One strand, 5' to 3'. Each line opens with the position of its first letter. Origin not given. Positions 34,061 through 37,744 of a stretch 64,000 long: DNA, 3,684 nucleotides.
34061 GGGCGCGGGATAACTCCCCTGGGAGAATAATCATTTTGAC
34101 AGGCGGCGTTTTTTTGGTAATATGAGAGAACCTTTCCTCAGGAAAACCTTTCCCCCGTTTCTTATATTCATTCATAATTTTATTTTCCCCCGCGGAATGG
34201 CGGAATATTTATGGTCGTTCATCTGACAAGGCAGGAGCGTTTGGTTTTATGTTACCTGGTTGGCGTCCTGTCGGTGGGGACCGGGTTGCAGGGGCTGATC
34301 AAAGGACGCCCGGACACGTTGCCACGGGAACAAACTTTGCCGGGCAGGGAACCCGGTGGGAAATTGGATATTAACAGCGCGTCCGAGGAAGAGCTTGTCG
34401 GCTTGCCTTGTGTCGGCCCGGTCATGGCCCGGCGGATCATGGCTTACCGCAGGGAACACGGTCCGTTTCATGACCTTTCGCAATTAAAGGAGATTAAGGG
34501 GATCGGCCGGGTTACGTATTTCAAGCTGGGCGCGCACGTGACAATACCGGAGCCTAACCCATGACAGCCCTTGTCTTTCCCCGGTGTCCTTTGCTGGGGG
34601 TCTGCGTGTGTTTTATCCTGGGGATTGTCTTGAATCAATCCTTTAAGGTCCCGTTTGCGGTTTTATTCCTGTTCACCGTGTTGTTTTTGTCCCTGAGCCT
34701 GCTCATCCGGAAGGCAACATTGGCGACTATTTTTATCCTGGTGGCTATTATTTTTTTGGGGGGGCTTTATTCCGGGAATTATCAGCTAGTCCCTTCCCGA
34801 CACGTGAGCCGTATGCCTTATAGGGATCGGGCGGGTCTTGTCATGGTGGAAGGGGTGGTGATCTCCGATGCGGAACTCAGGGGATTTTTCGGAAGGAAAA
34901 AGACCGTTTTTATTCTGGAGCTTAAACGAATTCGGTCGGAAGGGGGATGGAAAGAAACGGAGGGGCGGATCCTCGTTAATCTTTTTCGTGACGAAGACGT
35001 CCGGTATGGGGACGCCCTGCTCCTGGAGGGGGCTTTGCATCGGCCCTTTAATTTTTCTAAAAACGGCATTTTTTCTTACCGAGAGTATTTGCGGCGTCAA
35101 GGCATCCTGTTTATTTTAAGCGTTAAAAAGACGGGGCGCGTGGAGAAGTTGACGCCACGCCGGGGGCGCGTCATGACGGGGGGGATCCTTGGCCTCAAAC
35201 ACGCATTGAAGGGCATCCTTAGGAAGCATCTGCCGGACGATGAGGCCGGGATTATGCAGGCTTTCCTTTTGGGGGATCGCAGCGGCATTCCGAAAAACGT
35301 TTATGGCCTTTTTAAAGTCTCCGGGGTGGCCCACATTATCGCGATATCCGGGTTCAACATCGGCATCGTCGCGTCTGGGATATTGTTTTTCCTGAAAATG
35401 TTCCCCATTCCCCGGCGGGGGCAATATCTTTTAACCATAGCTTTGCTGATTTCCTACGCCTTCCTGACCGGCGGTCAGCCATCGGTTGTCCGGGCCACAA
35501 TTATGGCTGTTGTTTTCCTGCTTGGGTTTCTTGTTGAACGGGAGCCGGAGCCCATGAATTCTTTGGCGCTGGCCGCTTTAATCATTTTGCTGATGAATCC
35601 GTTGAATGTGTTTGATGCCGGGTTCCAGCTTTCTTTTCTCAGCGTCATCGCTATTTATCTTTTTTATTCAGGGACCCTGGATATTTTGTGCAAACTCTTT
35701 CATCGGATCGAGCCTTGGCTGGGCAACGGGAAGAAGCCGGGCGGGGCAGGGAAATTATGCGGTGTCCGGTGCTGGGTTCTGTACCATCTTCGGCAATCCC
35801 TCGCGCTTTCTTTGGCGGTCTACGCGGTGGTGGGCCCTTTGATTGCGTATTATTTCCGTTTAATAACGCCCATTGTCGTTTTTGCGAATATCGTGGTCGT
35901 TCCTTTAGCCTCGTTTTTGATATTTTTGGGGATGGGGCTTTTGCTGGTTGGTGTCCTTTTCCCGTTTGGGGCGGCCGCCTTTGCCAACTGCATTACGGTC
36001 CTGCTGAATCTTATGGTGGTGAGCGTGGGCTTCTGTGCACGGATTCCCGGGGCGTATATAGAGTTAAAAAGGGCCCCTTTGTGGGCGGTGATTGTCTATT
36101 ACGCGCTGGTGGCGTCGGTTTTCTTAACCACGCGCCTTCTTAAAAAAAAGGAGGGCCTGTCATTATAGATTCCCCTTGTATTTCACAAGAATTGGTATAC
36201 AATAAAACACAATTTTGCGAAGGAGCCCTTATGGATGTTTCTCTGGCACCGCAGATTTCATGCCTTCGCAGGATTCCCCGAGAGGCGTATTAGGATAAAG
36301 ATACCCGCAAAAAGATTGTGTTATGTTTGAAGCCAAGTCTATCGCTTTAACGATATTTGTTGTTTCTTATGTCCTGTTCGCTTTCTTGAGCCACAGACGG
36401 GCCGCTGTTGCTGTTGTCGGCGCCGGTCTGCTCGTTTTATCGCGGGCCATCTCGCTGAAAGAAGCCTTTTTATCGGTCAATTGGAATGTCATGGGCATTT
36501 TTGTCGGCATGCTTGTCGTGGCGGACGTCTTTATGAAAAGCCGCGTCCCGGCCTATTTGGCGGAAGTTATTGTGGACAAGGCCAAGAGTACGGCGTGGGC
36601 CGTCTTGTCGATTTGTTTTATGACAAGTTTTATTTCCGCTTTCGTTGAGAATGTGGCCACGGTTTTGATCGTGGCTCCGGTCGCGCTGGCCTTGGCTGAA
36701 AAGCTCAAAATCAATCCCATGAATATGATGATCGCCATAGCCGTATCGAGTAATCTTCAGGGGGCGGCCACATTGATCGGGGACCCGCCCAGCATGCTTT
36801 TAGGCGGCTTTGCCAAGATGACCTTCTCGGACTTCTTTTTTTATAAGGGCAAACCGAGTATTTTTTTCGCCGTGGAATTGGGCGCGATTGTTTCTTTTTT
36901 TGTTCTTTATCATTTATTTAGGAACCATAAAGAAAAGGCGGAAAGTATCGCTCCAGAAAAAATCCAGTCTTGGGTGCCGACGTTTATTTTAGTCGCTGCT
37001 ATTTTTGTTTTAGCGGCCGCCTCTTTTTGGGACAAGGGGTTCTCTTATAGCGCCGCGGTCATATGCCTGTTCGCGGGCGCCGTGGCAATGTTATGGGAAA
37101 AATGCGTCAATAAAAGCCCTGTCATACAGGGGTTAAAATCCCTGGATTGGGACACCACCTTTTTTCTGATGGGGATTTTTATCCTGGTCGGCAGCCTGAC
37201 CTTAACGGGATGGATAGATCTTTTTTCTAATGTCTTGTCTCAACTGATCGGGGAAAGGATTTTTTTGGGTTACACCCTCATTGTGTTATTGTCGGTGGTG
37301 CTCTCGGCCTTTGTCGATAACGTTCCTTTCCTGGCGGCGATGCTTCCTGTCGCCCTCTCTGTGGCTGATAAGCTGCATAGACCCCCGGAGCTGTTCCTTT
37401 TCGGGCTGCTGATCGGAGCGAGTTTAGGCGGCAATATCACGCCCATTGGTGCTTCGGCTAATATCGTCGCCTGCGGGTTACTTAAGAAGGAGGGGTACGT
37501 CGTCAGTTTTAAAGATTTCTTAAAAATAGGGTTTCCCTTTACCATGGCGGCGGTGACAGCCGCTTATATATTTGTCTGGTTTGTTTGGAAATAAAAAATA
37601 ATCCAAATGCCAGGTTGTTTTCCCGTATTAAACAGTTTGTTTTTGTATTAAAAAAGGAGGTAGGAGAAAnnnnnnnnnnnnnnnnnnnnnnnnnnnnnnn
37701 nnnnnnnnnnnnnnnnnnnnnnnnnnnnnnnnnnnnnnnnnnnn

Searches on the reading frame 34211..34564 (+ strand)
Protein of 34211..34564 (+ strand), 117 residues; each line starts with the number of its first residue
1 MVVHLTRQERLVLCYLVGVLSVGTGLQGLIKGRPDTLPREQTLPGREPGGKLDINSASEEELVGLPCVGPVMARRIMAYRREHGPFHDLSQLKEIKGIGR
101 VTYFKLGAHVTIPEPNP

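Call 39: search_protein_families(library=pfam, proteins=[window:34211-34564:+], max_evalue=1)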
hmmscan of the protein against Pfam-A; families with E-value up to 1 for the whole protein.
window:34211-34564:+ (117 aa): 6 families
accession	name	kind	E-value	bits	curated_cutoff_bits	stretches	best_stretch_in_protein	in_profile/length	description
PF12836.13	HHH_3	-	2.7e-17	63.1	27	1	51-107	5-61/65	Helix-hairpin-helix motif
PF00633.29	HHH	-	1.7e-08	34.3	24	1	54-79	5-30/30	Helix-hairpin-helix motif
PF12826.13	HHH_2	-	0.0036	17.9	27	1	54-79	29-54/64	Helix-hairpin-helix motif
PF14716.13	HHH_8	-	0.012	16.4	30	0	53-81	41-69/73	Helix-hairpin-helix domain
PF14520.12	HHH_5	-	0.091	13.7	27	0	60-76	2-18/57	Helix-hairpin-helix domain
PF21687.3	T2SSK_1st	-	0.29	12.3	26.2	1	76-112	68-104/107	Type II secretion system (T2SS), protein K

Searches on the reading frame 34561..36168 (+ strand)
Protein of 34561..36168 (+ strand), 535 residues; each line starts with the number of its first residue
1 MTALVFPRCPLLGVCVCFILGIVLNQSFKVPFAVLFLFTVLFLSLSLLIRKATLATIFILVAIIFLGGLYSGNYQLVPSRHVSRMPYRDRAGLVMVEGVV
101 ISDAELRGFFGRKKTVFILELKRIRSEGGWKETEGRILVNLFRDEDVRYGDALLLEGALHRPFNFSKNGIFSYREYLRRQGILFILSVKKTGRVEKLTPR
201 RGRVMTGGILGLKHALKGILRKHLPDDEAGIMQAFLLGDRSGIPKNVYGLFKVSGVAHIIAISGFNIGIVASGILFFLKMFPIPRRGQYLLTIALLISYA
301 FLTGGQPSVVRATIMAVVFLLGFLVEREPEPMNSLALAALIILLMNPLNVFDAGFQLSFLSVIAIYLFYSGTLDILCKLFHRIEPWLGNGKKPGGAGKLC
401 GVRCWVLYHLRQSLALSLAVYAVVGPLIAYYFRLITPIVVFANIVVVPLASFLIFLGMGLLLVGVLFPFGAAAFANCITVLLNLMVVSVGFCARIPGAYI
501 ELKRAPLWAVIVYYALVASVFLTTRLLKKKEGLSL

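Call 39: search_protein_families(library=pfam, proteins=[window:34561-36168:+], max_evalue=1)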
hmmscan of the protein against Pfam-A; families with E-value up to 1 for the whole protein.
window:34561-36168:+ (535 aa): 3 families
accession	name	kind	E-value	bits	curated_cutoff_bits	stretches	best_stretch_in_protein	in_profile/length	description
PF03772.21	Competence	-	2.9e-61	207.7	23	1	236-523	2-266/270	Competence protein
PF13567.11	DUF4131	-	9.9e-25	87.6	31.6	1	30-191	3-162/165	Domain of unknown function (DUF4131)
PF06726.17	BC10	-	0.077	13.7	27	1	298-347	9-60/65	Bladder cancer-related protein BC10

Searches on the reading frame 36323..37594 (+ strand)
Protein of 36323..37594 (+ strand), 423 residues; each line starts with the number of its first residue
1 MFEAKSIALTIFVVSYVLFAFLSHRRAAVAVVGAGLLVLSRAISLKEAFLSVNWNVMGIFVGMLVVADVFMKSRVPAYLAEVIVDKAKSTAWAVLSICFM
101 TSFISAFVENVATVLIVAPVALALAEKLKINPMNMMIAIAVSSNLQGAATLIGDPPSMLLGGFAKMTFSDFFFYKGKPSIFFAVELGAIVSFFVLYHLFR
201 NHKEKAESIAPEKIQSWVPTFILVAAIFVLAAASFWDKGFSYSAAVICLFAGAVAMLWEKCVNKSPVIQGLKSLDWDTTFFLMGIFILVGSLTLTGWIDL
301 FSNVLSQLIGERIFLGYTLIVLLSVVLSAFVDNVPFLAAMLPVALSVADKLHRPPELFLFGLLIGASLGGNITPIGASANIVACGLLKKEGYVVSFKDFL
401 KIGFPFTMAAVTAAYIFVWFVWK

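Call 39: search_protein_families(library=pfam, proteins=[window:36323-37594:+], max_evalue=1)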
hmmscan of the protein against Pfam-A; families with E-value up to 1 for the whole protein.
window:36323-37594:+ (423 aa): 7 families
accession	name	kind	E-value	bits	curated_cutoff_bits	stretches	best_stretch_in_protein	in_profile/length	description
PF03600.22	CitMHS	-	1.7e-68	231.6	31.9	2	16-348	1-318/336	Citrate transporter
PF00939.25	Na_sulph_symp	-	2.4e-21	76.8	27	2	193-422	238-466/472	Sodium:sulfate symporter transmembrane region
PF02040.21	ArsB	-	2.4e-12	47.4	22.2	1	9-417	3-420/423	Arsenical pump membrane protein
PF06808.19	DctM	-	3e-08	33.3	23.8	2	7-142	217-361/413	Tripartite ATP-independent periplasmic transporter, DctM component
PF07158.17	MatC_N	-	0.00015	22.3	23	2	78-139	78-141/149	Dicarboxylate carrier protein MatC N-terminus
PF15125.11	TMEM238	-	0.014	16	27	1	157-184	20-47/64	TMEM238 protein family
PF11286.13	DUF3087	-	0.46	10.4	23.4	1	46-83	47-80/165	Protein of unknown function (DUF3087)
